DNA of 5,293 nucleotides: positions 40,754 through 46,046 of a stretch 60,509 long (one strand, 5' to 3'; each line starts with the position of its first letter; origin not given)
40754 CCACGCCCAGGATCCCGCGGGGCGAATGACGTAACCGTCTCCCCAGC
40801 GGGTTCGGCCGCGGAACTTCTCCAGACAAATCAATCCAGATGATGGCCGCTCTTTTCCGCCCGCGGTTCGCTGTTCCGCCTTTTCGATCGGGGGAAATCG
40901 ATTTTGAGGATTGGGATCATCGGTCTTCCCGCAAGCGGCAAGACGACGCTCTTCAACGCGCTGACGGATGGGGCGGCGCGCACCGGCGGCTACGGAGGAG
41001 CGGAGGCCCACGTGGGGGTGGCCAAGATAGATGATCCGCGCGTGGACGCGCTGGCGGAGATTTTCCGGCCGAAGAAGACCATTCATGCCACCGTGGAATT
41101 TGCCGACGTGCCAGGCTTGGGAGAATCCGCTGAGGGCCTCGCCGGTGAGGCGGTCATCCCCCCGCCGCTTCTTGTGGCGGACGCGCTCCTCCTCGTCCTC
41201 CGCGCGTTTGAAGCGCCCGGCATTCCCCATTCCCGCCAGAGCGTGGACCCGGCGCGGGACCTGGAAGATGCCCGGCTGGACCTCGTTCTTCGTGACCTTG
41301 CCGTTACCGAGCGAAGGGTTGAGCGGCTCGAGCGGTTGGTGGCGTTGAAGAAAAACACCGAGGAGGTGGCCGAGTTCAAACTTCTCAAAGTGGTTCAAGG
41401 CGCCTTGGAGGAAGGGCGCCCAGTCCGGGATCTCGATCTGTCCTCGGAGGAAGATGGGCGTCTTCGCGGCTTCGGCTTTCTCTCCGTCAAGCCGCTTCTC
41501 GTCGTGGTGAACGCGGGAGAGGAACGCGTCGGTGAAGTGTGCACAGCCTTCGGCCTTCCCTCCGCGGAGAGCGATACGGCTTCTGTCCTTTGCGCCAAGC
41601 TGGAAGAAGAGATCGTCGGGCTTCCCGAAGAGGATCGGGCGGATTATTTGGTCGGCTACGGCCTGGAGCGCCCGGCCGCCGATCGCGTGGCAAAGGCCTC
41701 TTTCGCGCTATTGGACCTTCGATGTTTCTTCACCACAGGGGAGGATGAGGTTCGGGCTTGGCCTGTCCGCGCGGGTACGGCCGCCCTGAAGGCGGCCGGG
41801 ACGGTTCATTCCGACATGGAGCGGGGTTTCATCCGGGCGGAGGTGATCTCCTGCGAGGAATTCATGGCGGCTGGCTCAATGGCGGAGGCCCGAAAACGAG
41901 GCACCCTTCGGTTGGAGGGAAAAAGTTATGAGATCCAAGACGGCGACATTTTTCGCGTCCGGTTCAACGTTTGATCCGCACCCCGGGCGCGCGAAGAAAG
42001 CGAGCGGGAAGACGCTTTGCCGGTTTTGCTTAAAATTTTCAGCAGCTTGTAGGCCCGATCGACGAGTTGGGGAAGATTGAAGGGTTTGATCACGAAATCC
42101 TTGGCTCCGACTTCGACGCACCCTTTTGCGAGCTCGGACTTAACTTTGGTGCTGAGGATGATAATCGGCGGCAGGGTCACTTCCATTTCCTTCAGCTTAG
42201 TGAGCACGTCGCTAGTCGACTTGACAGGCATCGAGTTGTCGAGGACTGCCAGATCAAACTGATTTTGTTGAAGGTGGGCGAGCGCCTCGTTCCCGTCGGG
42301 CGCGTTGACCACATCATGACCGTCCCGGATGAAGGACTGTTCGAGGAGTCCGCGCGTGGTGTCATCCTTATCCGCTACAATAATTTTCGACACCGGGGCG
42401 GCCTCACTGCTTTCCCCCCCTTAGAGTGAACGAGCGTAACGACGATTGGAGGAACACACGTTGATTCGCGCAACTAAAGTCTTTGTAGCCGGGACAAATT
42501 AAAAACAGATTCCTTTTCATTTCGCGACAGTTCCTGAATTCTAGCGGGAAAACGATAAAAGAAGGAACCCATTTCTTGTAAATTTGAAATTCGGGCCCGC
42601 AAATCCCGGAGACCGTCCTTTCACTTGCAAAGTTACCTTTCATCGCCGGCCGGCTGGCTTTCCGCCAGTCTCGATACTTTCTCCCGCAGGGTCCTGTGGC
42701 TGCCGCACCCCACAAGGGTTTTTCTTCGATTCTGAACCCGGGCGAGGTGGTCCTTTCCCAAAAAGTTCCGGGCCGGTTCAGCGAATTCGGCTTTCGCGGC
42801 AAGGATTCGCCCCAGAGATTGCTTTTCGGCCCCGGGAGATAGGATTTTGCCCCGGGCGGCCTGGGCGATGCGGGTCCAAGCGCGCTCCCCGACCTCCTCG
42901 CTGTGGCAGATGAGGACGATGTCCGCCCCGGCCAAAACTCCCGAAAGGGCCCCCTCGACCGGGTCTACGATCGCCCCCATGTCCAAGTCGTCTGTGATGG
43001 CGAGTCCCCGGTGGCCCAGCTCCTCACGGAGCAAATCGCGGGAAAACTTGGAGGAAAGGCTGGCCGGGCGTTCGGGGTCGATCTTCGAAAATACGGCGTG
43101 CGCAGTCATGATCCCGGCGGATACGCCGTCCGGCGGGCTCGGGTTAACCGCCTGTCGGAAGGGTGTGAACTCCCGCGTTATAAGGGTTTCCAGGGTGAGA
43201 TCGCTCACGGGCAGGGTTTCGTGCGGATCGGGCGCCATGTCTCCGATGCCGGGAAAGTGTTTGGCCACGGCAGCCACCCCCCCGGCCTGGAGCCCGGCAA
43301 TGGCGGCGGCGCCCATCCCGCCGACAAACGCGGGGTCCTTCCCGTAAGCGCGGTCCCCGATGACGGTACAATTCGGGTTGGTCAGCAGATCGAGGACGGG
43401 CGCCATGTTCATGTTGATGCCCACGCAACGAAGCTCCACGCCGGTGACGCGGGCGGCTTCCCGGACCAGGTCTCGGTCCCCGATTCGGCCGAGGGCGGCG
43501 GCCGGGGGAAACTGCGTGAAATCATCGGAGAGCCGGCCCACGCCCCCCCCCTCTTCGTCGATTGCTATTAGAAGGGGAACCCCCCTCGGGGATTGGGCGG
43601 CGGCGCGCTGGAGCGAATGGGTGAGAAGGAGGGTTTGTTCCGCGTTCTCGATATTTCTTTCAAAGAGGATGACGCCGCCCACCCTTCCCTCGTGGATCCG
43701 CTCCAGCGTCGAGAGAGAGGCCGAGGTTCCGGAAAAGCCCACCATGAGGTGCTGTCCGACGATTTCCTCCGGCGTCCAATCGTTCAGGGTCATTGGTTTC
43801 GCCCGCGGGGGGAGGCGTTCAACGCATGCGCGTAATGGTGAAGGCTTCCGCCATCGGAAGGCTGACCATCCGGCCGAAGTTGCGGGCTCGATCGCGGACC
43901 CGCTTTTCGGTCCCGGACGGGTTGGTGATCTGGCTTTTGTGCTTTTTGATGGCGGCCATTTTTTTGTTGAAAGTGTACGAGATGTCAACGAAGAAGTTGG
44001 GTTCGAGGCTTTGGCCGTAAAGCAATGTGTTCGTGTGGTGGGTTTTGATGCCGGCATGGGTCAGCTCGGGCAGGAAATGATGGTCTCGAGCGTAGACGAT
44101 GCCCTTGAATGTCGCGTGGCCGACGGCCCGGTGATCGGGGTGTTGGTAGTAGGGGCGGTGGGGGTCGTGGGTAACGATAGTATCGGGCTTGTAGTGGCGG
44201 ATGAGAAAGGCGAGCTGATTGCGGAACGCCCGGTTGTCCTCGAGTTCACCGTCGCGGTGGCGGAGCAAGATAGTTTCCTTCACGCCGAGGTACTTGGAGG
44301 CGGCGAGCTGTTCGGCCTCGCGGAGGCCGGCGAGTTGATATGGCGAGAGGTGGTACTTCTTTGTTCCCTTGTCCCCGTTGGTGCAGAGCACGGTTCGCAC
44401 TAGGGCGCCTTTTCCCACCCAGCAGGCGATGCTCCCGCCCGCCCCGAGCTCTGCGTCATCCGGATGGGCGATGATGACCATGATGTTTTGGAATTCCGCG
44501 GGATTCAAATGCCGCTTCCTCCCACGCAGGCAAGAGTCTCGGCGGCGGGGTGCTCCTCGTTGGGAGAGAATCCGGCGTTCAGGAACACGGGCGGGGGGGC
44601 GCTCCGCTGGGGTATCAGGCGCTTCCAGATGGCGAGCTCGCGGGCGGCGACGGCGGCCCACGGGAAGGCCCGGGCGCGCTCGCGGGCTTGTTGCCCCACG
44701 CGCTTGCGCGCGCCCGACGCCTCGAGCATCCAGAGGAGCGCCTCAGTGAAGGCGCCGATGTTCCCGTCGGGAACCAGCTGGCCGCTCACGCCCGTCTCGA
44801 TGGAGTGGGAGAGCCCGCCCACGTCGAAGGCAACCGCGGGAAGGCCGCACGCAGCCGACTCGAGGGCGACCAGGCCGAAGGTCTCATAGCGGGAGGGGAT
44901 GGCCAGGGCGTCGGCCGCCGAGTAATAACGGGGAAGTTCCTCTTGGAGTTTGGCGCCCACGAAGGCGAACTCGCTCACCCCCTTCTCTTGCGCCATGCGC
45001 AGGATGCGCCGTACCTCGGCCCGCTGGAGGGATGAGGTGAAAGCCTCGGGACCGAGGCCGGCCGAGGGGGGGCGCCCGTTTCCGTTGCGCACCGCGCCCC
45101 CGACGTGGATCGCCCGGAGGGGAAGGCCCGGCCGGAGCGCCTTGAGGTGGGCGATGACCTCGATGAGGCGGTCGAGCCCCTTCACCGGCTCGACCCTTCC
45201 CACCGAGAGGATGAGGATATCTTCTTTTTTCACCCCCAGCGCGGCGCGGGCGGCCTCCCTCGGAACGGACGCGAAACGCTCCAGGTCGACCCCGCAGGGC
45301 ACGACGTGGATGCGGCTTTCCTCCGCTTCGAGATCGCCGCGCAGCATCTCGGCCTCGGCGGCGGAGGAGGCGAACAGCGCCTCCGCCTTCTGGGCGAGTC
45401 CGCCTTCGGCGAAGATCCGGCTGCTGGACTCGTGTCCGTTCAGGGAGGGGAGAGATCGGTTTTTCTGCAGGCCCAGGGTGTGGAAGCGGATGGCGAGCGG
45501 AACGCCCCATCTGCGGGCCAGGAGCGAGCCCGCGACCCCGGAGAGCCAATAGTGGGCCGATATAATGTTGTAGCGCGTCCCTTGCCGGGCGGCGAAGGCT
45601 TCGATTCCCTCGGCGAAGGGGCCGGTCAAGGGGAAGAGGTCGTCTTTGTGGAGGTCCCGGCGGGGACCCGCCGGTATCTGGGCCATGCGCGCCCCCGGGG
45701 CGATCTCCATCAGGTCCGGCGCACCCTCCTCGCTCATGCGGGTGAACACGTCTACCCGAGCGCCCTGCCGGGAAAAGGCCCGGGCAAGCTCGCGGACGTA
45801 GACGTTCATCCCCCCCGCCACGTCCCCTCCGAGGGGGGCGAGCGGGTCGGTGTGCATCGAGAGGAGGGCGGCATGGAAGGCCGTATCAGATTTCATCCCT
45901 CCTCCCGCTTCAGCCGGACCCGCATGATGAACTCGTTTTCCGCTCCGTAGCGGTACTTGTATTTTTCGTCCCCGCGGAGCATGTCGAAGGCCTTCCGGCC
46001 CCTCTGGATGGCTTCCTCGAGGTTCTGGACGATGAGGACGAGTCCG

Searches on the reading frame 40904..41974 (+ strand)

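Call 86: search_protein_families(library=pfam, proteins=[window:40904-41974:+], max_evalue=0.00001)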
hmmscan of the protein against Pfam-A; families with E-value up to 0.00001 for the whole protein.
window:40904-41974:+ (356 aa): 2 families
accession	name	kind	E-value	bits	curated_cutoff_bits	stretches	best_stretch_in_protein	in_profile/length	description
PF06071.19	YchF-GTPase_C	-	1.4e-32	112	27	1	272-355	1-84/84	Protein of unknown function (DUF933)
PF01926.29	MMR_HSR1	-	5.7e-07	30.1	21.9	1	2-101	1-85/113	50S ribosome-binding GTPase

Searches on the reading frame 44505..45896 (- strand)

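Call 86: search_protein_families(library=pfam, proteins=[window:44505-45896:-], max_evalue=0.00001)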
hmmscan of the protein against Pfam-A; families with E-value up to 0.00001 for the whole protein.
window:44505-45896:- (463 aa): 5 families
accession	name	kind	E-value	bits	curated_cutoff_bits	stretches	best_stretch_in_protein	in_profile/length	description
PF00534.26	Glycos_transf_1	-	1.3e-32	113.2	26.4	1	213-407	2-172/172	Glycosyl transferases group 1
PF13579.12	Glyco_trans_4_4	-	9.5e-25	88.2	29.7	1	28-202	1-158/158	Glycosyl transferase 4-like domain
PF13692.12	Glyco_trans_1_4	-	4.4e-24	85.8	27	1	228-392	3-141/142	Glycosyl transferases group 1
PF13439.12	Glyco_transf_4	-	8.2e-24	85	28.5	1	28-207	2-170/170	Glycosyltransferase Family 4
PF20706.3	GT4-conflict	-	6e-11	42.4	26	1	27-418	11-383/385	Family 4 Glycosyltransferase in conflict systems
